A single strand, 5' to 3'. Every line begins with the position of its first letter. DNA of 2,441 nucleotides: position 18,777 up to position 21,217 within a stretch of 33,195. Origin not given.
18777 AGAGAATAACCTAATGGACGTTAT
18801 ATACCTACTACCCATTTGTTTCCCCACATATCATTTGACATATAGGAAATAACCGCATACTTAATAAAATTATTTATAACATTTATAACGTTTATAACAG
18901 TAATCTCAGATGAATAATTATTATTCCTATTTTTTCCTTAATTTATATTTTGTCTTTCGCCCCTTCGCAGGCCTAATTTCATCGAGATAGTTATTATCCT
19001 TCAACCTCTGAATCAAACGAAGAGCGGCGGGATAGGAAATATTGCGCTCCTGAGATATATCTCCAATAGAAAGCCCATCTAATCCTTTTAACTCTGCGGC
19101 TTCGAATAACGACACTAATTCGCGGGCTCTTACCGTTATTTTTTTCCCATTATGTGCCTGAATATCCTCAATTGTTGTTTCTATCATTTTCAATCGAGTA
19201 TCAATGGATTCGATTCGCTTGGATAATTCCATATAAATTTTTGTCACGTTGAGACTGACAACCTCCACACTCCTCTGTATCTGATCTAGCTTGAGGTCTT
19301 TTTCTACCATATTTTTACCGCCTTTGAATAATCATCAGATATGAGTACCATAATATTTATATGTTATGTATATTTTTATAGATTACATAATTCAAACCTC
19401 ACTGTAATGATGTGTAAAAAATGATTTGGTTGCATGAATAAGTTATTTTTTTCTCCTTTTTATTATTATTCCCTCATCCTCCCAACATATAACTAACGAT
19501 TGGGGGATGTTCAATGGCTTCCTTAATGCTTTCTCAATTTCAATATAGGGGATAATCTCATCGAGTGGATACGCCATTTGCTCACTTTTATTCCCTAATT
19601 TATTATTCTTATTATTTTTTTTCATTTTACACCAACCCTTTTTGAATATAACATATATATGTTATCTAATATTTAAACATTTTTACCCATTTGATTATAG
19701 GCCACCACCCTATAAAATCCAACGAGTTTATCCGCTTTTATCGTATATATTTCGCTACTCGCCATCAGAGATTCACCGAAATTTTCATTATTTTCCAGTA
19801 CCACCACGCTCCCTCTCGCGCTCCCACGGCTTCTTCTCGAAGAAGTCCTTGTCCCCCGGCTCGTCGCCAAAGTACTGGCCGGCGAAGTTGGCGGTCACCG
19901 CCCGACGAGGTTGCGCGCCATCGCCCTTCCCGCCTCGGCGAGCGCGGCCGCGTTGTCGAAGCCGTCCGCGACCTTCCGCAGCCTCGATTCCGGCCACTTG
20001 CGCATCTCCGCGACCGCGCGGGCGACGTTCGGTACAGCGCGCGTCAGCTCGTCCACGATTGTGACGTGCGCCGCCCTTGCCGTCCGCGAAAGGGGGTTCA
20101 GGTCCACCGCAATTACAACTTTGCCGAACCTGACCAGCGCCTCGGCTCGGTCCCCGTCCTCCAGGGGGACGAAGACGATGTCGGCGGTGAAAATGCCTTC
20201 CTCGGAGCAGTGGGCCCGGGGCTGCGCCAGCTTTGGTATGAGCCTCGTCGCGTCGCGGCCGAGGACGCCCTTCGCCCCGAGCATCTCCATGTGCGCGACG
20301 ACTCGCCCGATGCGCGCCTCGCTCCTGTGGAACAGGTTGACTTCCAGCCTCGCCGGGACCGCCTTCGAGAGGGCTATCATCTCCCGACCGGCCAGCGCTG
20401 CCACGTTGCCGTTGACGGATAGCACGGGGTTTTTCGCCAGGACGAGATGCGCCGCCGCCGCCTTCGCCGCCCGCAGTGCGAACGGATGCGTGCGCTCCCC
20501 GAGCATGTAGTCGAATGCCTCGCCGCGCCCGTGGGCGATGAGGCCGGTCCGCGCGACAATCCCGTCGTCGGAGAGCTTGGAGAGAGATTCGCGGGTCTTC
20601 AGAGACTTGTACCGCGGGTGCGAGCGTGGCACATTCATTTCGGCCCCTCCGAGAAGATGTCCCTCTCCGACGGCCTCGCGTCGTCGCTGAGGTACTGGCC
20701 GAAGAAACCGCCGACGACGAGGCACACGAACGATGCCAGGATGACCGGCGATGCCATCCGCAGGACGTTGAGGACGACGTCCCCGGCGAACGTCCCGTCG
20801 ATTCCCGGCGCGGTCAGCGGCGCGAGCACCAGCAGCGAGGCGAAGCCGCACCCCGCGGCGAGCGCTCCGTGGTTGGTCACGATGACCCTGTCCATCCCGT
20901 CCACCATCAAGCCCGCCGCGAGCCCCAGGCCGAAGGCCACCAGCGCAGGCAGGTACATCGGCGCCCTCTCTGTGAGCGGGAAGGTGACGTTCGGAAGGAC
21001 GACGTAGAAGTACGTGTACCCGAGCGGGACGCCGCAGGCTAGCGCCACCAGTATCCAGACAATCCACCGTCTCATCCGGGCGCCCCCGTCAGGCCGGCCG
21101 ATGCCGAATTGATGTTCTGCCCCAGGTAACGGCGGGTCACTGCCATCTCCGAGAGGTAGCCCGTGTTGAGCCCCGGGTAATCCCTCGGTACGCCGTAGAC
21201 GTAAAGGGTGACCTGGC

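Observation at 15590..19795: AT-rich three-gene island between two housekeeping operons: candidate undescribed conflict/defence-type module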

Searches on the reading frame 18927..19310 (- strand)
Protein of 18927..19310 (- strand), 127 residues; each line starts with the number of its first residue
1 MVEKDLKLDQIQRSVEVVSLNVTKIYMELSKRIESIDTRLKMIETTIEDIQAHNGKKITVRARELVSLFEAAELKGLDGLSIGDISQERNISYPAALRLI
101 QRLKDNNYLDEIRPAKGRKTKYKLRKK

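Call 3: search_protein_families(library=pfam, proteins=[window:18927-19310:-], max_evalue=1)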
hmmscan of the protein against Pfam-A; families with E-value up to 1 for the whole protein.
window:18927-19310:- (127 aa): 7 families
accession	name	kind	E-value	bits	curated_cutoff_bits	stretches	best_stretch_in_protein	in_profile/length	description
PF12802.13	MarR_2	-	0.00048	20.7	27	1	76-118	16-59/61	MarR family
PF05531.17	NPV_P10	-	0.0018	19.2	29.8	1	5-52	17-63/75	Nucleopolyhedrovirus P10 protein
PF13412.12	HTH_24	-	0.0055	16.7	21.9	1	79-109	17-47/48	Winged helix-turn-helix DNA-binding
PF05377.16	FlaC_arch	-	0.019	15.8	27.8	1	28-70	4-45/55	Flagella accessory protein C (FlaC)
PF02082.26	Rrf2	-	0.032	14.8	30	1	75-126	19-67/132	Iron-dependent Transcriptional regulator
PF22217.1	ACDH-11_C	-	0.14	13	27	1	22-65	16-59/122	Acyl-CoA dehydrogenase 11 C-terminal domain-like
PF22709.1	Mu_Gam-Sipho_Gp157-TOTE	-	0.34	11.3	27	1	24-56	6-38/63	Mu Gam/Sipho_Gp157-like domain of the TOTE conflict systems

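Call 4: search_protein_families(library=padloc, proteins=[window:18927-19310:-], max_evalue=1)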
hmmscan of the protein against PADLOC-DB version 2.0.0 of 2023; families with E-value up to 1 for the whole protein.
window:18927-19310:- (127 aa): 2 families
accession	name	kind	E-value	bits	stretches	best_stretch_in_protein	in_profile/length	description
PDLC03963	SoFic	-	2.3e-05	21.9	1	26-122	261-349/361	-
PDLC04370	PDC-M05A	-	0.015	13.1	1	74-118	26-69/194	-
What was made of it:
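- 18927..19310 (-): 127-aa protein: N-terminal coiled coil plus C-terminal winged helix with the conserved block ISYPAA. Private partner of the large protein. Weak MarR_2, HTH_24 and Rrf2 hits (call 3) and the SoFic C-terminal region (call 4).
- On Known anti-phage defence systems (PADLOC-DB v2): The 127-aa protein matches only the wHTH tail of SoFic (2e-5) (call 4).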

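Call 5: search_protein_families(library=phrogs, proteins=[window:18927-19310:-], max_evalue=1)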
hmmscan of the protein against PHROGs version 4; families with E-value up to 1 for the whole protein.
window:18927-19310:- (127 aa): 5 families
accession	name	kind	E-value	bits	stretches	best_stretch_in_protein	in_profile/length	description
phrog_6701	-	unknown function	0.00057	20.7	1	3-52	68-118/169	-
phrog_10473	-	unknown function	0.0073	17.4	1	43-97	4-57/94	-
phrog_19741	-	unknown function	0.059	13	1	9-50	307-348/663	-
phrog_2620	-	integration and excision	0.09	13.6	1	20-82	36-96/187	excisionase and transcriptional regulator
phrog_5553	-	unknown function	0.2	12.9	1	10-52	11-56/114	-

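Call 6: search_protein_families(library=ncbifam, proteins=[window:18927-19310:-], max_evalue=1)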
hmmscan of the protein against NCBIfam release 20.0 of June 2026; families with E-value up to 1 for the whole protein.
window:18927-19310:- (127 aa): 2 families
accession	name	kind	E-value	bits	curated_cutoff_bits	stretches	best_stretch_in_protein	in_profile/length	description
NF002620.0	PRK02277.1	subfamily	0.027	14.1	115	1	70-107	10-46/201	orotate phosphoribosyltransferase-like protein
NF045507.1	transregGfcR_Halo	equivalog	0.11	11.9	300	1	69-108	8-47/215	transcriptional regulator GfcR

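Call 11: list_cluster_members(proteins=[P0001, window:18927-19310:-, window:19443-19625:-])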
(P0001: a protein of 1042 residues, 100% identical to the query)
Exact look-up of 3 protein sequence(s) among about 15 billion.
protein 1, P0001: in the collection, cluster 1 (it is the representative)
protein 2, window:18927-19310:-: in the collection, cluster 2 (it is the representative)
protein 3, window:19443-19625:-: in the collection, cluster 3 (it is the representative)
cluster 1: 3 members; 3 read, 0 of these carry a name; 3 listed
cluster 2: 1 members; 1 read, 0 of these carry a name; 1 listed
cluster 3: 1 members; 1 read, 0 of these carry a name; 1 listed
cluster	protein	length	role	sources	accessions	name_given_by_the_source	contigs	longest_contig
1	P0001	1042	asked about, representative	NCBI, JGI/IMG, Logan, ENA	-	-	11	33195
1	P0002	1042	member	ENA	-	-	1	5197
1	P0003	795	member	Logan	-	-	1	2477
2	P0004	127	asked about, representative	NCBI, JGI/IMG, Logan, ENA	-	-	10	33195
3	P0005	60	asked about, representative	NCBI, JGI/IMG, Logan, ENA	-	-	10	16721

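Call 64: search_dna_similar(query=window:18930-19310:-, collection=phages, mode=protein, max_evalue=0.01, max_rows=15)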
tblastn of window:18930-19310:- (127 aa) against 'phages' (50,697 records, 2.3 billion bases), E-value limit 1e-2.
No match.

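Call 82: find_homologous_proteins(query=A5, max_evalue=0.001)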
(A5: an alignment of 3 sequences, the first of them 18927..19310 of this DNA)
Query A5 (3 sequences) (127 aa, profile of the alignment): 5 proteins with E <= 0.001 among 1230 candidates.
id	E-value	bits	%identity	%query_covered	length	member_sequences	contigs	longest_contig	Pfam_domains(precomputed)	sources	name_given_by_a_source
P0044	1.5e-52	194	35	78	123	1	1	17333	PF03965.23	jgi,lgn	-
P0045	7.9e-49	182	32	52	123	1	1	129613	-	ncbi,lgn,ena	-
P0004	1.5e-45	172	100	100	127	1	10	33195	-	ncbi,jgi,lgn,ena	-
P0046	8.6e-16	76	37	51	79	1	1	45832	-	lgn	-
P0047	1.0e-15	75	38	51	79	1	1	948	PF03551.21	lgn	-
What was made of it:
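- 18927..19310 (-): Only 5 clusters exist among 5.8 billion (call 82).
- The wHTH family is private to the cassette, so it is unlikely to control a host regulon (call 82). The wHTH resembles the DNA-binding MarR, PadR and BlaI families (calls 3, 82).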

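Call 86: search_solved_structures(query=A5, max_evalue=1)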
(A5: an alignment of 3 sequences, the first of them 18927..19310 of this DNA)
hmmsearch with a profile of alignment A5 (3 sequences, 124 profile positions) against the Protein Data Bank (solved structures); distinct sequences matched with E-value up to 1: 17.
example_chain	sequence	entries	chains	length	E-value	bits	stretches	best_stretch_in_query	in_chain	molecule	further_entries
4hhu_A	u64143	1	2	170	2.9e-05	27.1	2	8-42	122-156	OR280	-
4ney_A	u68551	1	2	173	0.022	17.8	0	8-40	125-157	Engineered protein OR277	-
4nez_A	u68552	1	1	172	0.023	17.8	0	8-40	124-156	Engineered protein OR276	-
23wn_A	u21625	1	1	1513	0.023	17.7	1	7-66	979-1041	DP622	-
23wo_A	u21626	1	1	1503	0.023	17.7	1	7-66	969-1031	DP221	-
23wm_A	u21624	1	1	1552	0.03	17.4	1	7-66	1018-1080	PP507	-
4kht_A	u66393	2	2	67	0.036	17.1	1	25-82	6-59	Gp41 helix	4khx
7bhy_A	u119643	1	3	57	0.055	16.5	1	76-107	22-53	Deoxyribonucleoside regulator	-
4r0r_A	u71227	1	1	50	0.095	15.7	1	25-59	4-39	eboIZN21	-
9cuy_c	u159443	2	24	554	0.097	15.7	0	9-51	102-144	Short tail fiber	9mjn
9e71_BW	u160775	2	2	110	0.11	15.5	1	24-121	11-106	SSU ribosomal protein S25E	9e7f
1s3j_A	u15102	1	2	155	0.12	15.5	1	32-117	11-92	YusO protein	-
7aor_l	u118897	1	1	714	0.14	15.2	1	57-98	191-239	mS52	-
2g9w_A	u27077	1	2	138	0.3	14.1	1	82-114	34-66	conserved hypothetical protein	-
8r7y_A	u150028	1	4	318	0.31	14.1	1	56-107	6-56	Deoxyribonucleoside regulator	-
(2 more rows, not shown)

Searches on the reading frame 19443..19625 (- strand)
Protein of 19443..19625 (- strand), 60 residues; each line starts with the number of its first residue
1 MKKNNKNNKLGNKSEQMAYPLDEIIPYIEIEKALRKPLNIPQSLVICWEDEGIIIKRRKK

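Call 3: search_protein_families(library=pfam, proteins=[window:19443-19625:-], max_evalue=1)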
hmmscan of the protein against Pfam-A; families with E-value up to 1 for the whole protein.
window:19443-19625:- (60 aa): 0 families

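Call 4: search_protein_families(library=padloc, proteins=[window:19443-19625:-], max_evalue=1)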
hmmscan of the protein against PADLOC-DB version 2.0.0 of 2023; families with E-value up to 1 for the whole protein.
window:19443-19625:- (60 aa): 0 families

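Call 5: search_protein_families(library=phrogs, proteins=[window:19443-19625:-], max_evalue=1)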
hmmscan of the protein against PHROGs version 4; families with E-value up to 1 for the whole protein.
window:19443-19625:- (60 aa): 1 family
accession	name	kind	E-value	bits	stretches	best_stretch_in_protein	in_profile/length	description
phrog_18566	-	unknown function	0.17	12.9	1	21-41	6-26/41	-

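Call 6: search_protein_families(library=ncbifam, proteins=[window:19443-19625:-], max_evalue=1)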
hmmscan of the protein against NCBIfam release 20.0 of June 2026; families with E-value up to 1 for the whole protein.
window:19443-19625:- (60 aa): 0 families

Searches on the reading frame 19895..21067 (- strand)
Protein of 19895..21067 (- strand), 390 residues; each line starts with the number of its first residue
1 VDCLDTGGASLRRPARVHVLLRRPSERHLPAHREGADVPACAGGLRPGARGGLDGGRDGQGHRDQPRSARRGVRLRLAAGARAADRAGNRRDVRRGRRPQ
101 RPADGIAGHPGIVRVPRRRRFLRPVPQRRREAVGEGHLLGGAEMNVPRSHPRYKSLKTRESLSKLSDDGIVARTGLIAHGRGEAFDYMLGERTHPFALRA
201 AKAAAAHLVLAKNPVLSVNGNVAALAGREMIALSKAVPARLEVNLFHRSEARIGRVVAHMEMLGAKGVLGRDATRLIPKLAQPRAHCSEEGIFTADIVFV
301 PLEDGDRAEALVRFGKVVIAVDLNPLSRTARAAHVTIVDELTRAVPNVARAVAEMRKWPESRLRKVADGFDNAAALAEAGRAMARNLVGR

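Call 3: search_protein_families(library=pfam, proteins=[window:19895-21067:-], max_evalue=1)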
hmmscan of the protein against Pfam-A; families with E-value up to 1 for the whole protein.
window:19895-21067:- (390 aa): 1 family
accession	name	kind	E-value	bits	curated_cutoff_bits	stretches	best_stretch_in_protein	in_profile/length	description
PF02006.22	PPS_PS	-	1.8e-67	226.7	26.4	1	208-381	1-174/176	Phosphopantothenate/pantothenate synthetase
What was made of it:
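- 19895..20638 (-): Flank: phosphopantothenate synthetase (247 aa). The 390-aa mechanical ORF over-extends upstream. Pfam PPS_PS 2e-67 (call 3).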
